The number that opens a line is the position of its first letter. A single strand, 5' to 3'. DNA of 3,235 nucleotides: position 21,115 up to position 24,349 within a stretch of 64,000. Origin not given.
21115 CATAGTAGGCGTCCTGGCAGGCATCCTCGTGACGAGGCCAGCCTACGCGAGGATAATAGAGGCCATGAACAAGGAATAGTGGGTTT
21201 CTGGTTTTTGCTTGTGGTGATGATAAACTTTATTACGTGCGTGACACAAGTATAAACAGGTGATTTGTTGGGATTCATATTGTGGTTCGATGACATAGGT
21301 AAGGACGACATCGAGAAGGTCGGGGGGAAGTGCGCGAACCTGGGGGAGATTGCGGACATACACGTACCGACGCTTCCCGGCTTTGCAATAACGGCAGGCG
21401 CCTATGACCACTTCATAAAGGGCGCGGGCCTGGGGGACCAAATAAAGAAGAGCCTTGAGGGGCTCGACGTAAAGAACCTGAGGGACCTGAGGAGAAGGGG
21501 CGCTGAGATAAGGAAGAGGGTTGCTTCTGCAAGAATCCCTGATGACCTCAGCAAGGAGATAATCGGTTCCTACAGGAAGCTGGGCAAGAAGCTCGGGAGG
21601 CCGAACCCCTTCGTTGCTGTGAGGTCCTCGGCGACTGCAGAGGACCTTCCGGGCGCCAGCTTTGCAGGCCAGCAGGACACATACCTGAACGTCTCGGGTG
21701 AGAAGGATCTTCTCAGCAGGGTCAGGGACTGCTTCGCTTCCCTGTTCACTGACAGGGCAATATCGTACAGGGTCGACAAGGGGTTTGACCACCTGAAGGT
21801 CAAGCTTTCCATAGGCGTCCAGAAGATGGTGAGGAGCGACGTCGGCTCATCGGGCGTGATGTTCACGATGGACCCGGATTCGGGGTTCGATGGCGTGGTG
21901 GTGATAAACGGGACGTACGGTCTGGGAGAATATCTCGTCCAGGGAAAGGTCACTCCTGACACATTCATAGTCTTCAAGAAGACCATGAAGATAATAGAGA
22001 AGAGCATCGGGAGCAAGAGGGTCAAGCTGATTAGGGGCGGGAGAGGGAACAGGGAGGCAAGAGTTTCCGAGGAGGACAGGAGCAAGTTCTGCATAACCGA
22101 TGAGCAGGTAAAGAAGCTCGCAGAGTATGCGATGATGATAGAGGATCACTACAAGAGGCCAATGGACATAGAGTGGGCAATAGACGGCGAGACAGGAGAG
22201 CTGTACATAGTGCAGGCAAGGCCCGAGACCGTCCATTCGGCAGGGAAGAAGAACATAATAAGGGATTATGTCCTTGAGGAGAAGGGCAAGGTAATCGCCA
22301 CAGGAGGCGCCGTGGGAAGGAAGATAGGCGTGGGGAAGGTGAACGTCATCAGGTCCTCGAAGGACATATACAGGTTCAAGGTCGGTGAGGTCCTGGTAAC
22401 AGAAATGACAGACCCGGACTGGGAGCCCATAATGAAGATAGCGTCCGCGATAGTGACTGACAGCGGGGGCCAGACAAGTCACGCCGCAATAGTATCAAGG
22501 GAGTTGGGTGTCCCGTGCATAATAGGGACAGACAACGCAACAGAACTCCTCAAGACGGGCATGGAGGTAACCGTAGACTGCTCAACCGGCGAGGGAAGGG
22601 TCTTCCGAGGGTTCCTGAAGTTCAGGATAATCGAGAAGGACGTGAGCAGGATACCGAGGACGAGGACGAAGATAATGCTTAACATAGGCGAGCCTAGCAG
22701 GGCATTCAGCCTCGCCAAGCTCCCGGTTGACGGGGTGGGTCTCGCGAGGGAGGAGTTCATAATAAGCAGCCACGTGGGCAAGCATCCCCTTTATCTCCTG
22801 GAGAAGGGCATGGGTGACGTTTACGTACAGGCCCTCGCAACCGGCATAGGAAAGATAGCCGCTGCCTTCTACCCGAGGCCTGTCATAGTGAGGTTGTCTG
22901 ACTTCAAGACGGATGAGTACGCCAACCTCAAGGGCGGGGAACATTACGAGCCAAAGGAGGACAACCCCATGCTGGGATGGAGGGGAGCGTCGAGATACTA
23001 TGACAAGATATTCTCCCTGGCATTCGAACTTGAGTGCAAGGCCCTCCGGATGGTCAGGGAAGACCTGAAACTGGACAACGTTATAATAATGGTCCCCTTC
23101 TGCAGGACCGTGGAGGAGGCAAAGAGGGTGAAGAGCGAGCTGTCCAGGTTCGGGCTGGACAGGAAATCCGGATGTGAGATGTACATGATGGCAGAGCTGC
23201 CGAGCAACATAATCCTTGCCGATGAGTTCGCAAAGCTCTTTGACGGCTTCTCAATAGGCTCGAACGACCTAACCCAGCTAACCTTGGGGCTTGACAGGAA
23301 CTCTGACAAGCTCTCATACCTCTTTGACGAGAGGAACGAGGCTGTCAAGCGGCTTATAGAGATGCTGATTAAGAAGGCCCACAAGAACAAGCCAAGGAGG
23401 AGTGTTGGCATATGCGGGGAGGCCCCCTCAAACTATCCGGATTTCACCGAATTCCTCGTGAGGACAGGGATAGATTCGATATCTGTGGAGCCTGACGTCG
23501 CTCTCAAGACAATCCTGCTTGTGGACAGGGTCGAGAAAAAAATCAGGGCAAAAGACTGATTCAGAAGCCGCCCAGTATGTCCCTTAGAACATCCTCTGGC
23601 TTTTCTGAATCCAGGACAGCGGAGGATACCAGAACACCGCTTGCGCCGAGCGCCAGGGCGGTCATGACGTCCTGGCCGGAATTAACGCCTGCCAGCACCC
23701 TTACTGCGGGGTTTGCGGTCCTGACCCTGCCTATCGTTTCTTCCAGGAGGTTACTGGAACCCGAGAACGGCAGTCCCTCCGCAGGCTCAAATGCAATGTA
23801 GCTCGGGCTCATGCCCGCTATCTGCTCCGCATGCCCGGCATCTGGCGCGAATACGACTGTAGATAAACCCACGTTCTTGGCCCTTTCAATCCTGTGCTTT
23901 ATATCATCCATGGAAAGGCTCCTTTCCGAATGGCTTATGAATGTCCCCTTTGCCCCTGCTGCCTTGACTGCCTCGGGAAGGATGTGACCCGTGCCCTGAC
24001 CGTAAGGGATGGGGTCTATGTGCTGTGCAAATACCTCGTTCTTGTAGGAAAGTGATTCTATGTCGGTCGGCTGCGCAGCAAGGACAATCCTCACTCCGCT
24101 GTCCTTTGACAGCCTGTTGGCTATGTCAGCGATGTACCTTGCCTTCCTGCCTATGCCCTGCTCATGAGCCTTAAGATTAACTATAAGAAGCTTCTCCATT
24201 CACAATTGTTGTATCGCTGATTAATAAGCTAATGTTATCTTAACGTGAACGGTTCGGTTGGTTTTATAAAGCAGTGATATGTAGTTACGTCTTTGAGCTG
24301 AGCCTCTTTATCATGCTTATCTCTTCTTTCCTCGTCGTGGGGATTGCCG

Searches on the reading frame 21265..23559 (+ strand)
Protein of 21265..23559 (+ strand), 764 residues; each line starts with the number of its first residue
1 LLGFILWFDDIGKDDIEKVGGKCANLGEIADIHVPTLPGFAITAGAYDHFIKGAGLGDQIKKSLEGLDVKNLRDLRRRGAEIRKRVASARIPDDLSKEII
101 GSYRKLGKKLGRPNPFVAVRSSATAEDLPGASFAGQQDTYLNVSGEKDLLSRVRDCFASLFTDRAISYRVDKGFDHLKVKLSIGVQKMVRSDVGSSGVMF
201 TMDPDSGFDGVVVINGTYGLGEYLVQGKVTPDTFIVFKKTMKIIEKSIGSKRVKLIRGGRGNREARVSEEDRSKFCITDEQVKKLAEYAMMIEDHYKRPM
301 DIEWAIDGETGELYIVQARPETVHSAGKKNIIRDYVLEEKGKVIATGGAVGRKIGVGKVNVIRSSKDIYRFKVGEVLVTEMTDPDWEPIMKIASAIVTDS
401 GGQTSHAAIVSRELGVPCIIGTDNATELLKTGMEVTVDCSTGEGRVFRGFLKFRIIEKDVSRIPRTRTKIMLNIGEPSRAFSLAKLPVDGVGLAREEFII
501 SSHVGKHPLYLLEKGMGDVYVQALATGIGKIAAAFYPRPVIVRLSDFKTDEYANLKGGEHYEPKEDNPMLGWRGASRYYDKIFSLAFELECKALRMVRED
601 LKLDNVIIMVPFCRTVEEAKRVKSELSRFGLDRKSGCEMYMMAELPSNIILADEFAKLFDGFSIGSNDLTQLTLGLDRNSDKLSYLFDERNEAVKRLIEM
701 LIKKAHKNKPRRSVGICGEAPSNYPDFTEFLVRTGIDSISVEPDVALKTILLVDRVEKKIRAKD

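Call 42: search_protein_families(library=pfam, proteins=[window:21265-23559:+], max_evalue=0.001)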
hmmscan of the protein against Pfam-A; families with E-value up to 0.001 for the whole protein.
window:21265-23559:+ (764 aa): 3 families
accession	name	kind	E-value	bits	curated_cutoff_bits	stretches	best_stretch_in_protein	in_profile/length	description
PF01326.24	PPDK_N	-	4.3e-122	407.9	27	1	17-334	2-322/328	Pyruvate phosphate dikinase, AMP/ATP-binding domain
PF02896.24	PEP-utilizers_C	-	1.1e-63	215.6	22.8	1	465-748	17-283/293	PEP-utilising enzyme, PEP-binding domain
PF00391.29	PEP-utilizers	-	1.5e-27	95.4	23.1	1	372-442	2-72/72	PEP-utilising enzyme, mobile domain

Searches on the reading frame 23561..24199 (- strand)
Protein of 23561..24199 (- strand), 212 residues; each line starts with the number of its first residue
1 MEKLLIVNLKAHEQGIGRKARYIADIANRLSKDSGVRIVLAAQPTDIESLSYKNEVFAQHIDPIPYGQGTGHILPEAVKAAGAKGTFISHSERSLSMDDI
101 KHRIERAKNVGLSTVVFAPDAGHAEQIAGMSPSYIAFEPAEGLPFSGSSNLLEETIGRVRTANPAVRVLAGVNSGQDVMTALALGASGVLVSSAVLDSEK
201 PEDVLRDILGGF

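Call 42: search_protein_families(library=pfam, proteins=[window:23561-24199:-], max_evalue=0.001)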
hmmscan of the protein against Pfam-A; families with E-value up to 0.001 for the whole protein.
window:23561-24199:- (212 aa): 2 families
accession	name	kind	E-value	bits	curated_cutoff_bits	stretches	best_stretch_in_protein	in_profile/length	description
PF00121.24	TIM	-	2.1e-20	73.7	20.1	1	4-202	2-239/245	Triosephosphate isomerase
PF01070.24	FMN_dh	-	5.7e-05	22.8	24.9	1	165-195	275-305/350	FMN-dependent dehydrogenase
